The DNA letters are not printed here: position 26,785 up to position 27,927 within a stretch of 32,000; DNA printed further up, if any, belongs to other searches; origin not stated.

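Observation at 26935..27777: Minimal Tat-exported Hint-domain protein whose only upstream cargo is a short Gly/Lys/Arg-rich peptide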

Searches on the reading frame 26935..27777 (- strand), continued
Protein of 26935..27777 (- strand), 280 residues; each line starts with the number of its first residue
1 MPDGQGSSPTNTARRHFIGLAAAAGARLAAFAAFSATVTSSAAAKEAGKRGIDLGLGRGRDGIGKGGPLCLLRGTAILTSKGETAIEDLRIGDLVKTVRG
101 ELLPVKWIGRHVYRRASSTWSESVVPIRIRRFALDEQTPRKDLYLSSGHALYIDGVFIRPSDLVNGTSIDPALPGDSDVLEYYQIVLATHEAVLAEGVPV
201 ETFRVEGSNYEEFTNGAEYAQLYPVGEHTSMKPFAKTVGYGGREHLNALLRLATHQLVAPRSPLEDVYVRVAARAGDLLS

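Call 24: find_related_loci(query=A1, collection=genome_contigs, flank=10000)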
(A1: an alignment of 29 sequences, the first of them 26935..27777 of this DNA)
Query A1 (280 aa) in genome_contigs; peptide patterns used: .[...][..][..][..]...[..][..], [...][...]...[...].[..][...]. (x = any residue, [..] = any of these).
600 stretches matched a pattern (row limit reached: there are more); 478 encode a relative of the query (tblastn E <= 1e-3); the best 80 are kept; 80 distinct loci.
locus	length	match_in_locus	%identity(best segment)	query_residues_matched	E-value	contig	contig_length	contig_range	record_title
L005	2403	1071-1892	79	1-275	1e-143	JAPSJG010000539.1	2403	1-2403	MAG: Sinorhizobium sp. isolate RM56_bin.004 NODE_50685_length_2403_cov_6.325132, whole genome shotgun sequence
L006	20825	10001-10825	60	1-278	1e-92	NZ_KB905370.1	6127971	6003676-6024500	Ensifer sp. BR816 scaffold1, whole genome shotgun sequence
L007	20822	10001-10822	52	2-280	3e-90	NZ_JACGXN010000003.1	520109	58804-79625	Phyllobacterium myrsinacearum strain AN3 Ga0326540_03, whole genome shotgun sequence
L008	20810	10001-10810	55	11-279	3e-90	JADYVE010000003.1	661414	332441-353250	Ensifer sp. IC3342 NODE_3_length_661414_cov_13.5236_ID_2924, whole genome shotgun sequence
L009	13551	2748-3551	53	6-275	5e-86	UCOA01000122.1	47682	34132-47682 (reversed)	Rhizobiales bacterium isolate R129_A genome assembly, contig: contig_122, whole genome shotgun sequence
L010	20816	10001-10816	56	4-279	6e-86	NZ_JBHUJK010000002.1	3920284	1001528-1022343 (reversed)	Sinorhizobium terangae strain ICMP 13649 contig_2, whole genome shotgun sequence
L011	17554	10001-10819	50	2-280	2e-85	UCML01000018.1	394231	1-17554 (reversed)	Rhizobiales bacterium isolate R129_J genome assembly, contig: contig_18, whole genome shotgun sequence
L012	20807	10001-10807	51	5-280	5e-85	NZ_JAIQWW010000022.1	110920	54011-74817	Phyllobacterium chamaecytisi strain KW56 22, whole genome shotgun sequence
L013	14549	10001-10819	50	2-280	2e-84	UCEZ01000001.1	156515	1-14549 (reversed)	Rhizobiales bacterium isolate AFS073149 genome assembly, contig: contig_1, whole genome shotgun sequence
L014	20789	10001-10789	55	11-279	2e-84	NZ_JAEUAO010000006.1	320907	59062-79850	Rhizobium herbae strain HU44 NODE_HU44_6, whole genome shotgun sequence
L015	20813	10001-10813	52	1-275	8e-84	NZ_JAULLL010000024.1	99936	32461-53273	Sinorhizobium sp. CB7 NODE_24_length_99936_cov_46.489012, whole genome shotgun sequence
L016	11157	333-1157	52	2-280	1e-83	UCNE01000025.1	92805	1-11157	Rhizobiales bacterium isolate R129_K genome assembly, contig: contig_25, whole genome shotgun sequence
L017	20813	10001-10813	50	9-279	7e-83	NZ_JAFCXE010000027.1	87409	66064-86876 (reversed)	Pararhizobium sp. PWRC1-1 NODE_27_length_87409_cov_60.535835, whole genome shotgun sequence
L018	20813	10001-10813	51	9-279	1e-81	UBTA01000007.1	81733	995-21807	Rhizobiales bacterium isolate AFS031141 genome assembly, contig: contig_7, whole genome shotgun sequence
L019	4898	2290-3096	53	13-280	9e-82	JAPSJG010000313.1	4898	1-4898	MAG: Sinorhizobium sp. isolate RM56_bin.004 NODE_16937_length_4898_cov_5.145043, whole genome shotgun sequence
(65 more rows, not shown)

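Call 26: predict_structure(alignment_id=A2)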
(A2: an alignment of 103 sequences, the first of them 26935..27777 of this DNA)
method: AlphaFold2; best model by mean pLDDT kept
length: 280 residues; sequences in the alignment: 103
mean_pLDDT: 78.6   pTM: 0.70
mean pLDDT of the five models: 78.6, 78.3, 77.3, 76.4, 75.6
residues with pLDDT >= 90: 157; 70-90: 30; 50-70: 30; < 50: 63
segments of 3 or more residues with pLDDT < 50: 1-7, 9-64
pLDDT, mean of each block of 10 residues (from residue 1): 46 47 45 41 41 41 60 98 98 98 98 94 95 95 96 93 93 94 97 98 94 94 82 89 63 58 76 77
secondary structure, 60 per line:
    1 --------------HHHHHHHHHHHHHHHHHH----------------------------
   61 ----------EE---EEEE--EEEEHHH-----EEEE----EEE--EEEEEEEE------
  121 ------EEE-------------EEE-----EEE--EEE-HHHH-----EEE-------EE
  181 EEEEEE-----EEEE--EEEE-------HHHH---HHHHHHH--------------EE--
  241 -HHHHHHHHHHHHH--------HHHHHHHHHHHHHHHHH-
elements in order: H15-32 E76-79 E82-85 E94-97 E102-104 E107-114 E127-129 E143-145 E151-153 E156-158 H160-163 E169-171 E179-186 E192-195 E198-201 H209-212 H216-222 H242-254 H263-279
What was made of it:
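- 27646..27777 (-): Predicted twin-arginine signal peptide, residues 1-44. It has an n-region, the RR motif, an Ala-rich h-region, and an A-A-A signal-peptidase-like site at residues 42-44. AlphaFold helix at 15-32 with low confidence (call 26).
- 27571..27645 (-): Low-complexity Gly/Lys/Arg-rich spacer (the N-extein), residues 45-69, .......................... pLDDT below 50 (call 26).
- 27166..27570 (-): Hint_2 domain, residues 70-204. AlphaFold pLDDT 93-98 (call 26).
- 26938..27165 (-): Conserved, mostly helical C-terminal tail, residues 205-280. Predicted helices at 209-212, 216-222, 242-254 and 263-279, with pLDDT 94 falling to 58 then rising to 77 (call 26).
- On Pfam Hint_2 (PF13403): AlphaFold pLDDT 93-98 over residues 70 to about 230 (call 26).
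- Confident AlphaFold Hint fold (call 26).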

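Call 29: fold_search(model_id=the predicted structure, library=pdb)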
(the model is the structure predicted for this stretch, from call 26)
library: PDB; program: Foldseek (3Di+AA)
matches with E <= 10: 167; with E <= 0.001: 24
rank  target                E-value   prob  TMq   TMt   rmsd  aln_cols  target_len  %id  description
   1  6tmm_BBB              1.0e-06  1.00  0.35  0.60   4.6       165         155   13  BIL2 domain from T.thermophila BUBL1 locus (C1A-N143A) (released 2020-12-16)
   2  6y75_B                7.8e-06  1.00  0.35  0.62   5.8       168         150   12  BIL2 domain from T.thermophila BUBL1 locus (C1A-N143A) (released 2021-02-03)
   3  6tmm_AAA              9.3e-06  1.00  0.35  0.60   6.0       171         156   13  BIL2 domain from T.thermophila BUBL1 locus (C1A-N143A) (released 2020-12-16)
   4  6y75_A                1.3e-05  1.00  0.34  0.60   7.3       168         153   14  BIL2 domain from T.thermophila BUBL1 locus (C1A-N143A) (released 2021-02-03)
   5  6riy_B                2.1e-05  1.00  0.35  0.71   2.9       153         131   14  Crystal structure of MchDnaB-1 intein (N145AA) (released 2020-05-13)
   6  6rix_A                3.7e-05  1.00  0.33  0.66   7.4       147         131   14  Crystal structure of MchDnaB-1 intein (released 2020-05-13)
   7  6rix_B                5.9e-05  1.00  0.33  0.64   4.0       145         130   16  Crystal structure of MchDnaB-1 intein (released 2020-05-13)
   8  6riy_A                6.6e-05  1.00  0.34  0.66   4.0       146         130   16  Crystal structure of MchDnaB-1 intein (N145AA) (released 2020-05-13)
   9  6mwy_A                7.4e-05  1.00  0.34  0.62   4.3       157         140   18  The Prp8 intein of Cryptococcus gattii (released 2019-11-06)
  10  6mx6_A                1.1e-04  1.00  0.33  0.59   4.7       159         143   16  The Prp8 intein of Cryptococcus neoformans (released 2019-10-23)
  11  6bs8_C                1.3e-04  1.00  0.31  0.65   5.4       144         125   14  The class 3 DnaB intein from Mycobacterium smegmatis (released 2018-11-21)
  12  2lwy_MODEL_1_A        1.3e-04  1.00  0.33  0.63   8.4       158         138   16  Solution Structure of Bacterial Intein-Like domain from Clostridium thermocellum (released 2013-05-08)
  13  6riz                  1.5e-04  1.00  0.34  0.70   3.0       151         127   13  Crystal structure of gp41-1 intein (C1A, F65W, D107C) (released 2020-04-29)
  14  6qaz                  1.7e-04  1.00  0.35  0.70   2.9       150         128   13  Crystal structure of gp41-1 intein (released 2019-11-13)
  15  6zgq_A                2.0e-04  1.00  0.28  0.48   7.9       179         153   12  AceL NrdHF class 3 split intein GSH linked splice inactive variant - C124A, N146A (released 2020-09-16)
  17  8r2c                  2.9e-04  1.00  0.29  0.46   6.7       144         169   16  Crystal structure of the Vint domain from Tetrahymena thermophila (released 2024-02-28)
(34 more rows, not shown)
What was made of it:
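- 27166..27570 (-): Foldseek matches BIL2 6tmm, inteins, BIL 2lwy and Vint 8r2c, with E from 1e-6 to 3e-4 (call 29).
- On Pfam Hint_2 (PF13403): Foldseek gives 24 PDB matches at E of 1e-3 or better, all BIL, intein or Vint domains (call 29).
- Closest known: Tetrahymena thermophila BUBL BIL2 domain. Same: It is the best structural match to the predicted Hint domain, E 1e-6 (call 29).
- Closest known: A-type BIL domain of Clostridium thermocellum. Same: The structure also matches, E 1.3e-4 (call 29).
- Best structural matches are BIL and intein structures (call 29).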

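Call 38: search_protein_families(library=pfam, alignment_id=A3, max_evalue=0.0001)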
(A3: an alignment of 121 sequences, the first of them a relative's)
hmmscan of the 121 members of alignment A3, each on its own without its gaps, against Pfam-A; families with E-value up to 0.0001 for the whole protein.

A. member 1, L002:4788-5567:+ (259 aa): 3 families
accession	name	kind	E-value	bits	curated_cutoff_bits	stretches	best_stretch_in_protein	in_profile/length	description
PF07729.17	FCD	-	1.7e-22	80.6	24.3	1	120-243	3-124/125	FCD domain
PF00392.27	GntR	-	4.7e-20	71.4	27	1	33-95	2-64/64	Bacterial regulatory proteins, gntR family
PF13545.12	HTH_Crp_2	-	3e-06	27.5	27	1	59-88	26-55/70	Crp-like helix-turn-helix domain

B. families by the number of members that match (of 121 scanned): 127 families (the first 25 are shown)
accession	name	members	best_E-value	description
PF00353.25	HemolysinCabind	6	3.3e-41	RTX calcium-binding nonapeptide repeat (4 copies)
PF01545.26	Cation_efflux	6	3.3e-36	Cation efflux family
PF00011.27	HSP20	6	7.1e-19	Hsp20/alpha crystallin family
PF01266.30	DAO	5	1.1e-70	FAD dependent oxidoreductase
PF12146.15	Hydrolase_4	5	5e-38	Serine aminopeptidase, S33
PF00072.30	Response_reg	5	2.3e-30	Response regulator receiver domain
PF00561.26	Abhydrolase_1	5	2.6e-15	alpha/beta hydrolase fold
PF12697.13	Abhydrolase_6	5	4.2e-14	Alpha/beta hydrolase family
PF00890.30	FAD_binding_2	5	4.8e-09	FAD binding domain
PF13450.12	NAD_binding_8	4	1e-07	NAD(P)-binding Rossmann-like domain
PF01946.23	Thi4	4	2.8e-07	Thi4 family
PF07992.20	Pyr_redox_2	4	5.1e-07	Pyridine nucleotide-disulphide oxidoreductase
PF13738.12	Pyr_redox_3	4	7.1e-07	Pyridine nucleotide-disulphide oxidoreductase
PF12831.13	FAD_oxidored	4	8.6e-07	FAD dependent oxidoreductase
PF01134.28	GIDA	4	3.3e-05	Glucose inhibited division protein A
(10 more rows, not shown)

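Call 47: search_dna_similar(query=window:26935-27777:-, collection=plasmids, mode=protein, max_rows=40, rows=spread, max_evalue=0.001)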
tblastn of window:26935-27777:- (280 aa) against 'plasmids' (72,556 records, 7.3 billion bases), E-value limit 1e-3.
Records with a match: 214; places in all: 308; records where one place covers at least 80% of the query: 26.
Best place of each record, by identity: 95-99% 20; 90-95% 5; 80-90% 4; 60-80% 12; <60% 173.
By first word of the organism name: Sinorhizobium 44; Acetobacter 40; Paracoccus 34; Phaeobacter 16; Rhizobium 14; Aliiroseovarius 9; Sulfitobacter 8; Phyllobacterium 6; Gluconobacter 6; Ruegeria 5; and 24 more.
By predicted mobility (MOB-suite, as given by PLSDB): non-mobilizable 113; mobilizable 70; conjugative 31.
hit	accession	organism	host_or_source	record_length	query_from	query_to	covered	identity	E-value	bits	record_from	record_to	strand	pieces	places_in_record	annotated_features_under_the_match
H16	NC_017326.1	Sinorhizobium meliloti SM11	-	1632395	1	280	100%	98.2%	5e-143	450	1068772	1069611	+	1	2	none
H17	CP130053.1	Sinorhizobium meliloti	Medicago,Cell culture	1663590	1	280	100%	97.9%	6e-143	450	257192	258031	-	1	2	Hint domain-containing protein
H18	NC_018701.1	Sinorhizobium meliloti Rm41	-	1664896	1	280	100%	96.8%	1e-140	444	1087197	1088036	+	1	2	none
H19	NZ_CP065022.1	Sinorhizobium meliloti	Medicago sativa subsp. varia (Martyn) ...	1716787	1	280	100%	96.8%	1e-140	444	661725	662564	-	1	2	none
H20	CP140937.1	Sinorhizobium meliloti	Medicago lupulina,whole organism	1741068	1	280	100%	94.3%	1e-136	432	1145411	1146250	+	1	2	Hint domain-containing protein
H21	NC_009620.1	Sinorhizobium medicae WSM419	-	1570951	69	278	75%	84.3%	7e-116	372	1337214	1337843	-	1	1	none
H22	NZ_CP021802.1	Sinorhizobium meliloti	Medicago sativa,Single Cell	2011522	68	275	74%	63.9%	4e-80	270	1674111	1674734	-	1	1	none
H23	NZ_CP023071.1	Sinorhizobium fredii CCBAU 83666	G.max,nodule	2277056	69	278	75%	61.9%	2e-77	262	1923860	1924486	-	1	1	record has no annotation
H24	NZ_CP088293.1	Phyllobacterium sp. T1018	Melilotus albus,Cell culture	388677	70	280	75%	55.2%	4e-69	238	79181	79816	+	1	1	Hint domain-containing protein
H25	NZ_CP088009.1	Rhizobium sp. T136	Melilotus albus,Cell culture,root nodule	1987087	70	279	75%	49.8%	3e-58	207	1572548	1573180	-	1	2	none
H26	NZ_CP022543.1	Antarctobacter heliothermus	Skeletonema marinoi strain ST54,Cell ...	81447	68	223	56%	41.4%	2e-23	106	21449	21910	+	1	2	Hint domain-containing protein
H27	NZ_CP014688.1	Acetobacter persici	water kefir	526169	70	275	74%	28.7%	5e-12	73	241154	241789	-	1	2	Hint domain-containing protein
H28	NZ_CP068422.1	Gluconobacter sphaericus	single cell,Campbell Early grape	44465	69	275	74%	27.7%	4e-11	71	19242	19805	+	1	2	Hint domain-containing protein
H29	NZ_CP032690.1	Rhizobium sp. CCGE532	Phaseolus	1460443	70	225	56%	35.6%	2e-18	92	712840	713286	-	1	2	record has no annotation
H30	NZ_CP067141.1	Paracoccus saliphilus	cell culture,saline-alkali soil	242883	69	250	65%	30.1%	5e-10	67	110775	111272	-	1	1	Hint domain-containing protein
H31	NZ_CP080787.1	Aliiroseovarius crassostreae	-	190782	69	238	61%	30.4%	2e-7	59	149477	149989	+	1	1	Hint domain-containing protein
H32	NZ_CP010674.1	Phaeobacter gallaeciensis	cell culture,clam larvae aquaculture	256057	69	224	56%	33.1%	3e-12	74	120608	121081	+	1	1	Hint domain-containing protein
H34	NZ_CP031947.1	Ruegeria sp. AD91A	-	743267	70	251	65%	27.3%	1e-10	69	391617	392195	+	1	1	Hint domain-containing protein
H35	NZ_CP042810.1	Acetobacter oryzoeni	vinegar,vinegar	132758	69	222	55%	31.5%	1e-14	81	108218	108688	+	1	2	Hint domain-containing protein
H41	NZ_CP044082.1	Paracoccus yeei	Homo sapiens,clinical isolate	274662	70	203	48%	33.8%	9e-13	76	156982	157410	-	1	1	Hint domain-containing protein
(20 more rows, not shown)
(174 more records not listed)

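Call 48: get_annotated_region(hit=H27, flank=3000)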
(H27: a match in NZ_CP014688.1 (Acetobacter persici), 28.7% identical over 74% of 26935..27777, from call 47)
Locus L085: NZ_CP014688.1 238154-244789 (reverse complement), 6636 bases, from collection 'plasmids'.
description: Acetobacter persici strain TMW2.1084 plasmid pAC1084_1, complete sequence
organism: Acetobacter persici (NCBI taxid 1076596)
taxonomy: Bacteria; Pseudomonadota; Alphaproteobacteria; Rhodospirillales; Acetobacteraceae; Acetobacter; Acetobacter persici
host: -; source: water kefir; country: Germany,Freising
typing (MOB-suite, as given by PLSDB): non-mobilizable
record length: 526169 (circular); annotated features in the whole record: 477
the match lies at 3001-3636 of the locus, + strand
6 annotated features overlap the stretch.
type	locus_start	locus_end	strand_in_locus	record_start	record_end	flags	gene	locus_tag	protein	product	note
CDS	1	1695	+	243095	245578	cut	-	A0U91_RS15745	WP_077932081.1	DNA topoisomerase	GO:0006265 - DNA topological change [Evidence IEA]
CDS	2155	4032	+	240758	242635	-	-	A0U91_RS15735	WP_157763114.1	Hint domain-containing protein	-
CDS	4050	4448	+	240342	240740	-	-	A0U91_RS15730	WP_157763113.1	hypothetical protein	-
CDS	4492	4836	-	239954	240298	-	-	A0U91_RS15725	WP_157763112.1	hypothetical protein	-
CDS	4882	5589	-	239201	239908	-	-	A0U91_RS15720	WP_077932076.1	hypothetical protein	-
CDS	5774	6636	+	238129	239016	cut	-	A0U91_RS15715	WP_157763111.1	hypothetical protein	-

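Call 49: get_annotated_region(hit=H32, flank=3000)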
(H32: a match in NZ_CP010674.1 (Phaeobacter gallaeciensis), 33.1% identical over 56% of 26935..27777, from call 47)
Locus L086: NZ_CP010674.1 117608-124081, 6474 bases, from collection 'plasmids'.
description: Phaeobacter gallaeciensis strain P75 plasmid pP75_a, complete sequence
organism: Phaeobacter gallaeciensis (NCBI taxid 60890)
taxonomy: Bacteria; Pseudomonadota; Alphaproteobacteria; Rhodobacterales; Roseobacteraceae; Phaeobacter; Phaeobacter gallaeciensis
host: -; source: cell culture,clam larvae aquaculture; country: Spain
typing (MOB-suite, as given by PLSDB): non-mobilizable; replicon rep_cluster_377
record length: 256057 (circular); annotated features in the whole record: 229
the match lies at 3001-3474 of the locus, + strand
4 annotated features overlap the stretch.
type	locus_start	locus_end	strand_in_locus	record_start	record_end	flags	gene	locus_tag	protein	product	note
CDS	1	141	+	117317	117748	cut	-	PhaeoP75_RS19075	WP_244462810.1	DUF995 domain-containing protein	-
CDS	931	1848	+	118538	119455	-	-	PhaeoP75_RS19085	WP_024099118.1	hypothetical protein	-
CDS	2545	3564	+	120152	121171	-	-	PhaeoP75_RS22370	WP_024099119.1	Hint domain-containing protein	-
CDS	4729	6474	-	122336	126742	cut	-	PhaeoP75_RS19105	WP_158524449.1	PA14 domain-containing protein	-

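Call 50: get_annotated_region(hit=H41, flank=3000)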
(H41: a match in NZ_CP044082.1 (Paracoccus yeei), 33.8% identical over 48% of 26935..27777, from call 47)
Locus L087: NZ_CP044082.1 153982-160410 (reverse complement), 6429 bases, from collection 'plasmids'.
description: Paracoccus yeei strain FDAARGOS_643 plasmid unnamed4, complete sequence
organism: Paracoccus yeei (NCBI taxid 147645)
taxonomy: Bacteria; Pseudomonadota; Alphaproteobacteria; Rhodobacterales; Paracoccaceae; Paracoccus; Paracoccus yeei
host: -; source: Homo sapiens,clinical isolate; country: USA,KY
typing (MOB-suite, as given by PLSDB): non-mobilizable; replicon rep_cluster_746
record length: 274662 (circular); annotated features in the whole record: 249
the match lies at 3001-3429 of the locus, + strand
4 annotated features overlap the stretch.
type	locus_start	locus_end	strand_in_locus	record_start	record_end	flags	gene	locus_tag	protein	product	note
CDS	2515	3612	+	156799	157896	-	-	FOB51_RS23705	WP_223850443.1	Hint domain-containing protein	-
CDS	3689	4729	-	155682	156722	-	fba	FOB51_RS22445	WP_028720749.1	class II fructose-bisphosphate aldolase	GO:0006096 - glycolytic process [Evidence IEA]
CDS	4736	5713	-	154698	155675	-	-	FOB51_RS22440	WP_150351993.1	class 1 fructose-bisphosphatase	-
CDS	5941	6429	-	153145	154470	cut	-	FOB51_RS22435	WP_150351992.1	C4-dicarboxylate transporter DctA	-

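Call 51: get_annotated_region(hit=H26, flank=3000)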
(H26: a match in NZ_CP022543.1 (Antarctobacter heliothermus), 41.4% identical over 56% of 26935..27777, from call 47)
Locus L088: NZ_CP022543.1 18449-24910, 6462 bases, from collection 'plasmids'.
description: Antarctobacter heliothermus strain SMS3 plasmid pSMS3-3, complete sequence
organism: Antarctobacter heliothermus (NCBI taxid 74033)
taxonomy: Bacteria; Pseudomonadota; Alphaproteobacteria; Rhodobacterales; Roseobacteraceae; Antarctobacter; Antarctobacter heliothermus
host: -; source: Skeletonema marinoi strain ST54,Cell culture,Top-layer sediments; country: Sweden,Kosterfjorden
typing (MOB-suite, as given by PLSDB): non-mobilizable; replicon rep_cluster_160,rep_cluster_392
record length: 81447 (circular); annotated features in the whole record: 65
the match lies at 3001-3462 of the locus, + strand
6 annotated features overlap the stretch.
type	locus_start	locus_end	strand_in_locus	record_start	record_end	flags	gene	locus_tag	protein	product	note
CDS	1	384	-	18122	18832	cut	-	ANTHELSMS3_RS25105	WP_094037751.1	IS6 family transposase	-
CDS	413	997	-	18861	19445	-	-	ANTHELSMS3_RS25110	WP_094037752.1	hypothetical protein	-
CDS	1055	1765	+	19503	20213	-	-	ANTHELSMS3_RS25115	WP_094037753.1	IS6 family transposase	-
CDS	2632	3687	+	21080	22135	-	-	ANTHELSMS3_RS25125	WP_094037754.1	Hint domain-containing protein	-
CDS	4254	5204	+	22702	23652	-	-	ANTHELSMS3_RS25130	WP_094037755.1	Hint domain-containing protein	-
CDS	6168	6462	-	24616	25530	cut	-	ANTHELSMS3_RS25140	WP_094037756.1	isocitrate lyase/PEP mutase family protein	-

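Call 56: search_protein_families(library=pfam, alignment_id=A2, max_evalue=5)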
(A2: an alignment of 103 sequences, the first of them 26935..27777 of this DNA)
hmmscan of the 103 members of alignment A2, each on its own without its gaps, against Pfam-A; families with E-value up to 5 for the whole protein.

A. member 1, window:26935-27777:- (280 aa): 1 family
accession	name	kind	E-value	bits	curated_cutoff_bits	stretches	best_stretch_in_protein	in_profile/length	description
PF13403.11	Hint_2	-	3.5e-35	122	28.4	1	70-204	2-144/147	Hint domain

B. families by the number of members that match (of 103 scanned): 19 families
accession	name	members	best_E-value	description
PF13403.11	Hint_2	103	5e-45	Hint domain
PF10399.14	UCR_Fe-S_N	18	0.00035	Ubiquitinol-cytochrome C reductase Fe-S subunit TAT signal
PF05203.21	Hom_end_hint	12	0.013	Hom_end-associated Hint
PF10518.14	TAT_signal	7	0.016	TAT (twin-arginine translocation) pathway signal sequence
PF01079.26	Hint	4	0.009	Hint module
PF07591.16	PT-HINT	3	0.11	Pretoxin HINT domain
PF07172.16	GRP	3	0.4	Glycine rich protein family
PF05297.16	Herpes_LMP1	1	0.061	Herpesvirus latent membrane protein 1 (LMP1)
PF14999.11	Shadoo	1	0.077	Shadow of prion protein, neuroprotective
PF03984.19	DUF346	1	0.099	Repeat of unknown function (DUF346)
PF06136.19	SOK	1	0.11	SOSEKI protein DIX-like domain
PF09447.15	Cnl2_NKP2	1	0.13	Cnl2/NKP2 family protein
PF23710.1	DUF7155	1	0.14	Family of unknown function (DUF7155)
PF06112.16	Herpes_capsid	1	0.16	Gammaherpesvirus capsid protein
PF13822.11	ACC_epsilon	1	0.18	Acyl-CoA carboxylase epsilon subunit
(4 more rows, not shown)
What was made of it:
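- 27646..27777 (-): Family members give weak hits to PF10399 (18 of 103) and PF10518 (7 of 103) (call 56).
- On Pfam Hint_2 (PF13403): All 103 aligned homologues also match (call 56).
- On Tat (twin-arginine) substrate: In the family, 7 of 103 hit PF10518 (best E 0.016) and 18 of 103 hit the Rieske Tat-signal model PF10399 (best E 3.5e-4) (call 56).
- On Polymorphic toxin pretoxin-HINT cassette: PF07591 is hit by 3 of 103 members, at E of 0.11 or worse (call 56).
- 18 of 103 family members weakly match the Rieske Tat-signal model PF10399, best E 3.5e-4 (call 56).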
